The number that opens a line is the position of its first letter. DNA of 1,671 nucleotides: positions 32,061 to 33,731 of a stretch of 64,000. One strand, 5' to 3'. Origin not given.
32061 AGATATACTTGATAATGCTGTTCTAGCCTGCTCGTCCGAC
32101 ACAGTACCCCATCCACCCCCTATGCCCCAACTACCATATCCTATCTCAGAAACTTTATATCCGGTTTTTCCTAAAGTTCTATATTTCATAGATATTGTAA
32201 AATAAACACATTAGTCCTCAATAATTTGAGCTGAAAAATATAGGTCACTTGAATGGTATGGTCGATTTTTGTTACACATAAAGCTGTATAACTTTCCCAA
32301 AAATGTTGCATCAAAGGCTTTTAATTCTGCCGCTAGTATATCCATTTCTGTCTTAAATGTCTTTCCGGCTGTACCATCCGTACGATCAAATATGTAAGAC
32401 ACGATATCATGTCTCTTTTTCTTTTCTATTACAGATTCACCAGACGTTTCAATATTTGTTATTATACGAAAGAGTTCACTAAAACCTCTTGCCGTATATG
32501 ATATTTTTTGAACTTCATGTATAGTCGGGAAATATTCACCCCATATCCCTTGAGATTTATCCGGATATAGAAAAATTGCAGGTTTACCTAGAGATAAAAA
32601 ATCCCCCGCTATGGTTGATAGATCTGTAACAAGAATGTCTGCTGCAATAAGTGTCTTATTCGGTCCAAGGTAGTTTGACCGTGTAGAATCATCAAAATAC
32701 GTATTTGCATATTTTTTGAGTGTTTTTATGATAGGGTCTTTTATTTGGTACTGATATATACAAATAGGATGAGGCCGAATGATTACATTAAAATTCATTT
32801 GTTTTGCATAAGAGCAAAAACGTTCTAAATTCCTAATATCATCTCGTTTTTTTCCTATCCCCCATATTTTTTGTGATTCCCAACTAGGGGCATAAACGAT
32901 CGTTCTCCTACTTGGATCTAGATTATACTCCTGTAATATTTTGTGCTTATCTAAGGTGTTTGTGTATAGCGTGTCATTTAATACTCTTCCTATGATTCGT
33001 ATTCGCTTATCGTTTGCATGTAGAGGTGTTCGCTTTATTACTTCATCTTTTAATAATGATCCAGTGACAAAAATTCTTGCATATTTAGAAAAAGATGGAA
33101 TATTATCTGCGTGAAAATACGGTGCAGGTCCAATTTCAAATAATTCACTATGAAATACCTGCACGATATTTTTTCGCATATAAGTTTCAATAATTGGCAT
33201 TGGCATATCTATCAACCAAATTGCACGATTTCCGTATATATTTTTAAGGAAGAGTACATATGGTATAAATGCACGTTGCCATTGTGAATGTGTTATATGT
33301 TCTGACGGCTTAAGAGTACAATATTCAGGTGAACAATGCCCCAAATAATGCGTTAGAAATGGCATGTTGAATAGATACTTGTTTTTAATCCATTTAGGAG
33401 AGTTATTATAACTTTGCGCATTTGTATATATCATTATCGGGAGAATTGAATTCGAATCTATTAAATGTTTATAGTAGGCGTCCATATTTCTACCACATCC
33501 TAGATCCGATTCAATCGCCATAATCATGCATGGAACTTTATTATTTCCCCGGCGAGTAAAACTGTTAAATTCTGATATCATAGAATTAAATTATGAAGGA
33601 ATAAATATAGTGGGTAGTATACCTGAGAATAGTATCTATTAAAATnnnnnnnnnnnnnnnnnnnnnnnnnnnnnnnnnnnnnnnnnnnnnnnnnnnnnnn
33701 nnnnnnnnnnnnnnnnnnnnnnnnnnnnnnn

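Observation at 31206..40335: Teichoic-acid-like polyol-phosphate polymer module with ABC exporter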

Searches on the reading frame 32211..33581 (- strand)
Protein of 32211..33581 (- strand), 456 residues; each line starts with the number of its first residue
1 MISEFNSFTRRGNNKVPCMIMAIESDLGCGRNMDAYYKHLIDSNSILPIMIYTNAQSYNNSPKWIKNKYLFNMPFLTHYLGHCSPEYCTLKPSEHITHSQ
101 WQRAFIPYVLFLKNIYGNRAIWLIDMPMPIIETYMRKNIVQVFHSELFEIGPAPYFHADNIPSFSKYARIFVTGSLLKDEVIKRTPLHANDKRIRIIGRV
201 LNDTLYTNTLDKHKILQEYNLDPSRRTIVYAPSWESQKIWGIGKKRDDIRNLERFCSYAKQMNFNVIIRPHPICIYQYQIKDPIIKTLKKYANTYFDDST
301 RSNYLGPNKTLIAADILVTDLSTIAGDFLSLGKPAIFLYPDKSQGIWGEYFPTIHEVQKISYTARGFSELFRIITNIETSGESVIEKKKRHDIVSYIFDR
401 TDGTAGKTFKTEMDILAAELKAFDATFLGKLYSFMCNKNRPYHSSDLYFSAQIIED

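Call 3: search_protein_families(library=pfam, proteins=[window:32211-33581:-], max_evalue=0.01)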
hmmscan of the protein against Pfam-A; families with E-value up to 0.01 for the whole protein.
window:32211-33581:- (456 aa): 1 family
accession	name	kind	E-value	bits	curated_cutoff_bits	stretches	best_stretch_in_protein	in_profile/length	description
PF04464.20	Glyphos_transf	-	7.5e-17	61.8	22.1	1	190-403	156-355/367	CDP-Glycerol:Poly(glycerophosphate) glycerophosphotransferase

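Call 4: search_protein_families(library=ncbifam, proteins=[window:32211-33581:-], max_evalue=0.01)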
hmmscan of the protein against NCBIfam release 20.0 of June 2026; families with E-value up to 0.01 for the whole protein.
window:32211-33581:- (456 aa): 3 families
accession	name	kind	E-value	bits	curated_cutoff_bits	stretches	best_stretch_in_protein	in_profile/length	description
NF046086.1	BFO_1060_trans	domain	1.2e-08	34.5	200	1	181-407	119-354/365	BFO_1060 family glycosyltransferase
NF041712.1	techglyph_taseTarF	equivalog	4.3e-05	22.7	550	1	197-339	181-313/388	teichoic acid glycerol-phosphate transferase TarF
NF041713.1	Tar_polymTarL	equivalog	0.0011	17.7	1000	1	251-385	413-537/562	teichoic acid ribitol-phosphate polymerase TarL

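Call 9: find_encoding_contigs(protein=window:32211-33581:-, flank=10000, max_places=6)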
Protein window:32211-33581:- (456 aa): no gene with exactly this product is on record in the collection.

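Call 10: search_solved_structures(query=window:32211-33581:-, max_evalue=1, show_alignments=2)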
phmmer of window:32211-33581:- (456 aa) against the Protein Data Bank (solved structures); distinct sequences matched with E-value up to 1: 2.
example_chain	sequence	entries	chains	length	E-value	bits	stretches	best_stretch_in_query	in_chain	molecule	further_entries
8qoy_A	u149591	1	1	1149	0.00034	22.8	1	212-340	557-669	TagF-like capsule polymerase Cps3D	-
8va1_A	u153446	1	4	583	0.028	16.5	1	201-391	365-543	Teichoic acid ribitol-phosphate polymerase TarL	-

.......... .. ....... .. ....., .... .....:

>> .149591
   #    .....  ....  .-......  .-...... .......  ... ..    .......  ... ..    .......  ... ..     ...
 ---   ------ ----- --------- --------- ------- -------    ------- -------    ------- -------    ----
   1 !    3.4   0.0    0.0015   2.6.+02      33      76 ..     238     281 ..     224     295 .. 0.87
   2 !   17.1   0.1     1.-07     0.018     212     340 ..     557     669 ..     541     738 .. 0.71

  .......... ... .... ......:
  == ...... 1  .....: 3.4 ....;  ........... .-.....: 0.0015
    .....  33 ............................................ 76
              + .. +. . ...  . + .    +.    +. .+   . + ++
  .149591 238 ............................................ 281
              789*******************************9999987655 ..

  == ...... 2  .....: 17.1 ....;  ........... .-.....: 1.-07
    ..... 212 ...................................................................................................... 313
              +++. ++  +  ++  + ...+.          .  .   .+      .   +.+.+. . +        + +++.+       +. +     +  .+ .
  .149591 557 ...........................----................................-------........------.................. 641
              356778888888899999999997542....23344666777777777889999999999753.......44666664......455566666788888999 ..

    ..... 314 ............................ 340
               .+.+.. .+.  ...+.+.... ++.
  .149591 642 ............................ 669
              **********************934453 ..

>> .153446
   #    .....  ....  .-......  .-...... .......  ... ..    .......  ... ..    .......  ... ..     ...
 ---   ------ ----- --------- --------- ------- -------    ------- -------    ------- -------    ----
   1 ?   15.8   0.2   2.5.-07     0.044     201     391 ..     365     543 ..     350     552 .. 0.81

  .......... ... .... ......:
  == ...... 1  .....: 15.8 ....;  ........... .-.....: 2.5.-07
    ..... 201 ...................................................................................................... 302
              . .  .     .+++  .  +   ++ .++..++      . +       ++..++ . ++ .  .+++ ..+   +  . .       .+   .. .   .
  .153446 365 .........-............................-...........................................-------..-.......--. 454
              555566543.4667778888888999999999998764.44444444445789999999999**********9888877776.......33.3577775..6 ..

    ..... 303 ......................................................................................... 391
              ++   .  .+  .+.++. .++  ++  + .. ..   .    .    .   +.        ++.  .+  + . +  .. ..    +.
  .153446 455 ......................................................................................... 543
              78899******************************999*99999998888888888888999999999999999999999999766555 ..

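Call 15: find_homologous_proteins(query=window:32211-33581:-, max_evalue=0.00001)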
Query window:32211-33581:- (456 aa): 11 proteins with E <= 0.00001 among 3836 candidates.
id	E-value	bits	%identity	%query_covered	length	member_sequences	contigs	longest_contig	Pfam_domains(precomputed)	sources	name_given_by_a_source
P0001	0.0e+0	1020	100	96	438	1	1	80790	PF04464.21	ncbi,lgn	-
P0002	1.1e-160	553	55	95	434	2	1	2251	PF04464.21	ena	-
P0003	3.6e-158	545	58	89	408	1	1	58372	PF04464.21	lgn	-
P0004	7.1e-146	505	50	95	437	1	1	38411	PF04464.21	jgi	jgi:hypothetical protein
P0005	4.4e-142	492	51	95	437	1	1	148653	PF04464.21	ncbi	-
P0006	2.6e-140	486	48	95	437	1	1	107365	PF04464.21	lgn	-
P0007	5.3e-110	386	44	89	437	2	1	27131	PF04464.21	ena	-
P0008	2.5e-109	384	42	91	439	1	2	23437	PF04464.21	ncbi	-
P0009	3.0e-108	381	43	88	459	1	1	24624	PF04464.21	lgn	-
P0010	1.3e-95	339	41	88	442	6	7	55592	PF04464.21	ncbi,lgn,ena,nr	ncbi:MAG TPA: CDP-glycerol glycerophosphotransferase family protein [Candidatus Saccharimonadales ba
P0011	1.0e-94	336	42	90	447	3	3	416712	PF04464.21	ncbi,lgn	-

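Call 16: find_encoding_contigs(protein=P0001, flank=10000, max_places=3)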
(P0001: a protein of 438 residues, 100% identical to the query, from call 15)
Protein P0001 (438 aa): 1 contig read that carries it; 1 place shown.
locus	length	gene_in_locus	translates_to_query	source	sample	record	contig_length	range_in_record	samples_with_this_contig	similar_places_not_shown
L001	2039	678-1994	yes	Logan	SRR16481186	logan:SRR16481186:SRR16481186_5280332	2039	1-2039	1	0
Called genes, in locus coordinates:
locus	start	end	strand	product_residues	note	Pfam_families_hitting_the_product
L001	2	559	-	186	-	?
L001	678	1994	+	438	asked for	PF04464:Glyphos_transf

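Call 17: find_encoding_contigs(protein=P0005, flank=10000, max_places=3)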
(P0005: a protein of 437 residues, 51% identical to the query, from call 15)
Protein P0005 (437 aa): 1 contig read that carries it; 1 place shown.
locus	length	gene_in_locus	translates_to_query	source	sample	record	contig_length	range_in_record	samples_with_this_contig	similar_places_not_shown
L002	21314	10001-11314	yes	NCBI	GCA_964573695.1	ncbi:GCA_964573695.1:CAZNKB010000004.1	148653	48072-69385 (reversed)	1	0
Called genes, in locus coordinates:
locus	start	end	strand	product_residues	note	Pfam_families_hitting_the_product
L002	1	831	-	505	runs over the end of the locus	PF23981:DUF7305 (faint)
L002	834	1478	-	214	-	-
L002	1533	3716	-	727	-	-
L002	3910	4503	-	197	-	PF02397:Bac_transf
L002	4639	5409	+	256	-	PF01061:ABC2_membrane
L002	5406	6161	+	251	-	PF00005:ABC_tran, PF13304:AAA_21 (faint)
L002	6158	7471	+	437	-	PF00278:Orn_DAP_Arg_deC, PF02784:Orn_Arg_deC_N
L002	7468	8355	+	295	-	PF01209:Ubie_methyltran, PF02353:CMAS, PF05175:MTS, PF03848:TehB, PF13489:Methyltransf_23, PF13649:Methyltransf_25, PF13847:Methyltransf_31, PF08241:Methyltransf_11, +1 more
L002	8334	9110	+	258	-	PF00483:NTP_transferase, PF12804:NTP_transf_3, PF20202:DUF6564 (weak)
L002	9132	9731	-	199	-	-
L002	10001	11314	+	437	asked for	PF04464:Glyphos_transf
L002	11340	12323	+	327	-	PF00248:Aldo_ket_red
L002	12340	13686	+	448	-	PF00282:Pyridoxal_deC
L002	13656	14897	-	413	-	PF00464:SHMT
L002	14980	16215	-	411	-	PF02784:Orn_Arg_deC_N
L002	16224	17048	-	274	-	PF13578:Methyltransf_24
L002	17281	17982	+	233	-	PF13578:Methyltransf_24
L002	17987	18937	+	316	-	PF00535:Glycos_transf_2, PF13641:Glyco_tranf_2_3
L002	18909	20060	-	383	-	PF00534:Glycos_transf_1, PF13692:Glyco_trans_1_4, PF13524:Glyco_trans_1_2 (weak)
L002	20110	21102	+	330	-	PF01408:GFO_IDH_MocA, PF02894:GFO_IDH_MocA_C, PF22725:GFO_IDH_MocA_C3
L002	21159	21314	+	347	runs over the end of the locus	PF00155:Aminotran_1_2 (weak), PF01041:DegT_DnrJ_EryC1, PF01053:Cys_Met_Meta_PP (weak), PF01212:Beta_elim_lyase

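Call 18: find_encoding_contigs(protein=P0011, flank=10000, max_places=3)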
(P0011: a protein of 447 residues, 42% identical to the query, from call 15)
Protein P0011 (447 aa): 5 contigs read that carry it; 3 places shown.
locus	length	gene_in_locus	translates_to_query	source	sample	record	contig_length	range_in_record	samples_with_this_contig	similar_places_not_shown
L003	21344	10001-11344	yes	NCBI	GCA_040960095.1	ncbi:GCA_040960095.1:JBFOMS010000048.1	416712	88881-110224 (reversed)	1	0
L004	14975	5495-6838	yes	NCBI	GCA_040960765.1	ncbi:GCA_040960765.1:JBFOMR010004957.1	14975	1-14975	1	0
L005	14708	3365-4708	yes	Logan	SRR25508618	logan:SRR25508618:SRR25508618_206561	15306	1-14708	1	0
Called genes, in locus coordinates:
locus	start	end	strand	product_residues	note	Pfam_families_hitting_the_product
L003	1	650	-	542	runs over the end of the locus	PF13231:PMT_2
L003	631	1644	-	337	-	PF00535:Glycos_transf_2, PF13641:Glyco_tranf_2_3 (weak)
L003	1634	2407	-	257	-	PF03808:Glyco_tran_WecG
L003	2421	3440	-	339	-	PF00106:adh_short (weak), PF01073:3Beta_HSD, PF01370:Epimerase, PF02719:Polysacc_synt_2, PF04321:RmlD_sub_bind, PF05368:NmrA, PF16363:GDP_Man_Dehyd, PF13460:NAD_binding_10, +1 more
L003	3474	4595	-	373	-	PF13439:Glyco_transf_4 (weak), PF00534:Glycos_transf_1, PF13692:Glyco_trans_1_4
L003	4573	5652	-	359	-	PF13439:Glyco_transf_4, PF20706:GT4-conflict (weak), PF00534:Glycos_transf_1, PF13692:Glyco_trans_1_4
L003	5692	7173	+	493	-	PF04932:Wzy_C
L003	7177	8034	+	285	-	PF14221:DUF4330 (weak)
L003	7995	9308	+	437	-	PF00534:Glycos_transf_1, PF13692:Glyco_trans_1_4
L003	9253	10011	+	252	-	PF00483:NTP_transferase, PF12804:NTP_transf_3, PF20202:DUF6564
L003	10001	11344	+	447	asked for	PF04464:Glyphos_transf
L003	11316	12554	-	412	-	PF13472:Lipase_GDSL_2 (faint)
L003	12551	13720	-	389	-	PF00534:Glycos_transf_1, PF13692:Glyco_trans_1_4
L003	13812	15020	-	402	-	PF00534:Glycos_transf_1, PF13692:Glyco_trans_1_4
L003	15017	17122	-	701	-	PF04932:Wzy_C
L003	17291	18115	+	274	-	PF02353:CMAS (weak), PF13489:Methyltransf_23, PF01209:Ubie_methyltran, PF05175:MTS, PF13847:Methyltransf_31, PF08241:Methyltransf_11, PF08242:Methyltransf_12, PF13649:Methyltransf_25, +1 more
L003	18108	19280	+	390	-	PF13439:Glyco_transf_4 (weak), PF00534:Glycos_transf_1, PF13692:Glyco_trans_1_4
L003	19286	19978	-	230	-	PF00005:ABC_tran, PF13304:AAA_21 (faint)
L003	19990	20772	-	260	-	PF01061:ABC2_membrane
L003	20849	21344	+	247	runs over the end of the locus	PF00483:NTP_transferase, PF12804:NTP_transf_3, PF20202:DUF6564 (faint)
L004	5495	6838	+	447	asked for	PF04464:Glyphos_transf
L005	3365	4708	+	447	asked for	PF04464:Glyphos_transf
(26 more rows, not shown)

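Call 20: find_encoding_contigs(protein=P0010, flank=10000, max_places=2)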
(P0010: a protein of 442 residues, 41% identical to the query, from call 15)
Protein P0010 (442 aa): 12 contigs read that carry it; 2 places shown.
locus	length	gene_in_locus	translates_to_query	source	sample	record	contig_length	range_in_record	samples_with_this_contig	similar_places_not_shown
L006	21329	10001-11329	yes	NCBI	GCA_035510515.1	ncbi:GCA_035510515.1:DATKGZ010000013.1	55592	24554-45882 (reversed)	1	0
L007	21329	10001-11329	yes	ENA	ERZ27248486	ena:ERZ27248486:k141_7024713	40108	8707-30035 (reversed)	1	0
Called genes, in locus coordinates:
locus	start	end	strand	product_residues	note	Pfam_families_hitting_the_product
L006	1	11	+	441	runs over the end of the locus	PF00772:DnaB, PF13481:AAA_25, PF03796:DnaB_C, PF06745:ATPase (faint)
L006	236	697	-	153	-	-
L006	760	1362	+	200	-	-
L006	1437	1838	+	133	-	PF01258:zf-dskA_traR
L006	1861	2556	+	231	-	PF00849:PseudoU_synth_2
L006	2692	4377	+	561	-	PF00999:Na_H_Exchanger, PF02254:TrkA_N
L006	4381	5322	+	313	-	-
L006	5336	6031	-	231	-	PF07719:TPR_2 (faint), PF00515:TPR_1 (faint)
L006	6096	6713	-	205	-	PF02397:Bac_transf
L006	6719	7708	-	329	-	PF03214:RGP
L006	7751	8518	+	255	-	PF01061:ABC2_membrane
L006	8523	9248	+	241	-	PF00005:ABC_tran, PF13304:AAA_21 (faint)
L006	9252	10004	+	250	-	PF00483:NTP_transferase, PF12804:NTP_transf_3, PF20202:DUF6564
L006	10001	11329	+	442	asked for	PF04464:Glyphos_transf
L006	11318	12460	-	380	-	PF13524:Glyco_trans_1_2 (weak)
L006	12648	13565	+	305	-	PF00535:Glycos_transf_2, PF13641:Glyco_tranf_2_3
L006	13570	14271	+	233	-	PF02585:PIG-L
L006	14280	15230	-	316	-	PF13439:Glyco_transf_4, PF00534:Glycos_transf_1, PF13692:Glyco_trans_1_4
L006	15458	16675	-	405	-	PF13439:Glyco_transf_4, PF13579:Glyco_trans_4_4 (faint), PF20706:GT4-conflict (faint), PF00534:Glycos_transf_1, PF13692:Glyco_trans_1_4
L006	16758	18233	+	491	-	PF04932:Wzy_C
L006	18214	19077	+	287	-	PF14221:DUF4330 (weak)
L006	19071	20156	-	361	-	PF20706:GT4-conflict (weak), PF00534:Glycos_transf_1, PF13692:Glyco_trans_1_4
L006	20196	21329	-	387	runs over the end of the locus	PF13439:Glyco_transf_4, PF20706:GT4-conflict, PF00534:Glycos_transf_1, PF13692:Glyco_trans_1_4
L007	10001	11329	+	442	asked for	PF04464:Glyphos_transf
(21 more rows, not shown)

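Call 21: find_encoding_contigs(protein=P0006, flank=10000, max_places=2)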
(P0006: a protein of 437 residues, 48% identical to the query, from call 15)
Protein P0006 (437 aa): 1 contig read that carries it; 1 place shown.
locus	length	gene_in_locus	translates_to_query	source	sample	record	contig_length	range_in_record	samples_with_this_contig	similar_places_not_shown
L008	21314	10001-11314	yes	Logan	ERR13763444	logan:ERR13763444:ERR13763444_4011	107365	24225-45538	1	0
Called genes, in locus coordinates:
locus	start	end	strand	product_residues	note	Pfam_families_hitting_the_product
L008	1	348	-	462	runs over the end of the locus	PF08245:Mur_ligase_M, PF02875:Mur_ligase_C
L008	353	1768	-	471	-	PF26299:MurL_N, PF26298:MurL_epimerase_C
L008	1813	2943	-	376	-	PF23981:DUF7305 (weak)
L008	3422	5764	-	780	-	-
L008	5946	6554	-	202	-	PF02397:Bac_transf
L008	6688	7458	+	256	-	PF01061:ABC2_membrane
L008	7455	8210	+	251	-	PF00005:ABC_tran, PF13304:AAA_21 (faint)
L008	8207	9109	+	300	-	PF01209:Ubie_methyltran, PF02353:CMAS, PF03848:TehB, PF05175:MTS, PF13489:Methyltransf_23, PF13847:Methyltransf_31, PF08241:Methyltransf_11, PF08242:Methyltransf_12, +2 more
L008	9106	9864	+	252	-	PF00483:NTP_transferase, PF12804:NTP_transf_3, PF20202:DUF6564 (weak)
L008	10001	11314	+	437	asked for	PF04464:Glyphos_transf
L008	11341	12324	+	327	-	PF00248:Aldo_ket_red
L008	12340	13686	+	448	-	PF00282:Pyridoxal_deC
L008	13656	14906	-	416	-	PF00464:SHMT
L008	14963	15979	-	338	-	PF00155:Aminotran_1_2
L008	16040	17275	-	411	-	PF02784:Orn_Arg_deC_N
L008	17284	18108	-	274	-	PF13578:Methyltransf_24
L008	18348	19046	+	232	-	PF13578:Methyltransf_24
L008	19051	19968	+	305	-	PF13641:Glyco_tranf_2_3, PF00535:Glycos_transf_2, PF13632:Glyco_trans_2_3 (weak)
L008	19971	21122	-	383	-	PF00534:Glycos_transf_1, PF13692:Glyco_trans_1_4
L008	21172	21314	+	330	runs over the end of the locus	PF01408:GFO_IDH_MocA, PF02894:GFO_IDH_MocA_C, PF22725:GFO_IDH_MocA_C3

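Call 22: find_encoding_contigs(protein=P0003, flank=10000, max_places=2)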
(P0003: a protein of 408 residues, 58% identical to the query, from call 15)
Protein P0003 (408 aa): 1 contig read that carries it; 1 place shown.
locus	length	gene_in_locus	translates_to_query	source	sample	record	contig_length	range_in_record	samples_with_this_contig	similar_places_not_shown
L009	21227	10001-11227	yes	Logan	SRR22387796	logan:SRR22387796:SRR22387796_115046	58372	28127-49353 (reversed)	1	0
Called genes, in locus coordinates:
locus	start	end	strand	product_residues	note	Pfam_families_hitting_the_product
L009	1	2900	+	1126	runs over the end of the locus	-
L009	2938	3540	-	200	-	PF02397:Bac_transf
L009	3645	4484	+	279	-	PF01063:Aminotran_4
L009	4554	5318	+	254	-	PF01061:ABC2_membrane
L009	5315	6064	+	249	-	PF13476:AAA_23 (weak), PF00005:ABC_tran, PF13304:AAA_21 (faint)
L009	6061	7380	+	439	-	PF00278:Orn_DAP_Arg_deC, PF02784:Orn_Arg_deC_N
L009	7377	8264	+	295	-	PF01209:Ubie_methyltran, PF02353:CMAS, PF05175:MTS, PF13489:Methyltransf_23, PF13649:Methyltransf_25, PF13847:Methyltransf_31, PF08241:Methyltransf_11, PF08242:Methyltransf_12, +1 more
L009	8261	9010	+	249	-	PF00483:NTP_transferase, PF12804:NTP_transf_3, PF20202:DUF6564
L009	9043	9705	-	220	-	-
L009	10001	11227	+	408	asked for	PF04464:Glyphos_transf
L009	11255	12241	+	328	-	PF00248:Aldo_ket_red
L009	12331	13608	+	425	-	PF00282:Pyridoxal_deC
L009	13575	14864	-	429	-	PF00464:SHMT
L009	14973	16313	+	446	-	PF16952:Gln-synt_N_2 (weak), PF00120:Gln-synt_C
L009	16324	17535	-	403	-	PF00282:Pyridoxal_deC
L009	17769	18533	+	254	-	PF13578:Methyltransf_24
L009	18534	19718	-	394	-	PF00534:Glycos_transf_1 (weak), PF13692:Glyco_trans_1_4 (weak)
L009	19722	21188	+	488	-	PF04932:Wzy_C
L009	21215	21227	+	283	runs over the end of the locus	PF14221:DUF4330 (weak)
